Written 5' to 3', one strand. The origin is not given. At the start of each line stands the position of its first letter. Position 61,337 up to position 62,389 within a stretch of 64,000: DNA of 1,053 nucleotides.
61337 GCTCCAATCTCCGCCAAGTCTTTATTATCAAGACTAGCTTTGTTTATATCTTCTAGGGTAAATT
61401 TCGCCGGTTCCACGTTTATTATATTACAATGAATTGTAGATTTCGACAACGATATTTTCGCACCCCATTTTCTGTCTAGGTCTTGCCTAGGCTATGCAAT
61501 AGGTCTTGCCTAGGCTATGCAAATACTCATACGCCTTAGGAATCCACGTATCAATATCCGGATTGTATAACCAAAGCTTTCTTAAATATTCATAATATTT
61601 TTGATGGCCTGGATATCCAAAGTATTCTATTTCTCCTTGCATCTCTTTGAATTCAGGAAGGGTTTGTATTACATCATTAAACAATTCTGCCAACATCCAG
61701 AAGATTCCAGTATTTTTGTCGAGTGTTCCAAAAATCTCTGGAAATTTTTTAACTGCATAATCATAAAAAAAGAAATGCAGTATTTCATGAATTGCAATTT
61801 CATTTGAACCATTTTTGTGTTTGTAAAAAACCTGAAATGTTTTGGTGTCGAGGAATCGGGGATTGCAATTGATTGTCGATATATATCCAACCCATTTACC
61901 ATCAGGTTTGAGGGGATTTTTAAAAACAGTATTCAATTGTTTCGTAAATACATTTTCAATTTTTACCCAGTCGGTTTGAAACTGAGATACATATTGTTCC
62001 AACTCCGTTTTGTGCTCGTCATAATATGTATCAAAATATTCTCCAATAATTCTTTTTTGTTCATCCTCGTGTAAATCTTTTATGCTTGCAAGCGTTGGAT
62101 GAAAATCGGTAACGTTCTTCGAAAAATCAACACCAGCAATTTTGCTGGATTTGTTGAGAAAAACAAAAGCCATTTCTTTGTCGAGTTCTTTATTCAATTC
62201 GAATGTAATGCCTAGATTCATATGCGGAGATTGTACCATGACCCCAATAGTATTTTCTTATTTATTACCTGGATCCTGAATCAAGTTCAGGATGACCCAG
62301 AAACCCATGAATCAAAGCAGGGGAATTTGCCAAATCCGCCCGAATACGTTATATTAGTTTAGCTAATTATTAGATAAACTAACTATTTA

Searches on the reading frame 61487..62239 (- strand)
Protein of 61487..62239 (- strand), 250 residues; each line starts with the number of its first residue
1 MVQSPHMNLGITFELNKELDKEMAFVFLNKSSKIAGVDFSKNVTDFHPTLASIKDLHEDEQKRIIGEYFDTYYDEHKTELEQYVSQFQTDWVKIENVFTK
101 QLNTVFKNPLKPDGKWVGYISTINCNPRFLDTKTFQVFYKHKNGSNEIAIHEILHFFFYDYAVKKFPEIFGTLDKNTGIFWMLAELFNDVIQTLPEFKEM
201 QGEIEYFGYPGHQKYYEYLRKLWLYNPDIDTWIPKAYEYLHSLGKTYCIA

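Call 53: find_encoding_contigs(protein=window:61487-62239:-, flank=10000, max_places=3)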
Protein window:61487-62239:- (250 aa): 2 contigs read that carry it; 2 places shown.
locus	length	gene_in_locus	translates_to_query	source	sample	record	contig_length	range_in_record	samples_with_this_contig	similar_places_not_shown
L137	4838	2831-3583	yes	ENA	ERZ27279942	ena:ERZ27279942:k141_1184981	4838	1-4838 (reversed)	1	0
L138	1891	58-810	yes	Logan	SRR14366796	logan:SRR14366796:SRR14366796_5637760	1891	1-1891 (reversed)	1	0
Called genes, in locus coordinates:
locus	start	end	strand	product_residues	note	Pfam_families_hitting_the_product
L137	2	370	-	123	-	?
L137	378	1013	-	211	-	PF25990:Beta-barrel_YknX (weak)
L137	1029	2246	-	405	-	PF25967:RND-MFP_C (faint), PF25975:CzcB_C (weak), PF25989:YknX_C (weak)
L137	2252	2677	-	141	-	PF22381:Staph_reg_Sar_Rot (weak), PF01047:MarR, PF12802:MarR_2, PF13463:HTH_27, PF13412:HTH_24 (weak), PF01325:Fe_dep_repress (faint)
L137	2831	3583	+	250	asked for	-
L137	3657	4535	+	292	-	-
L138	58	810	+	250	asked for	-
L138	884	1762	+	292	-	-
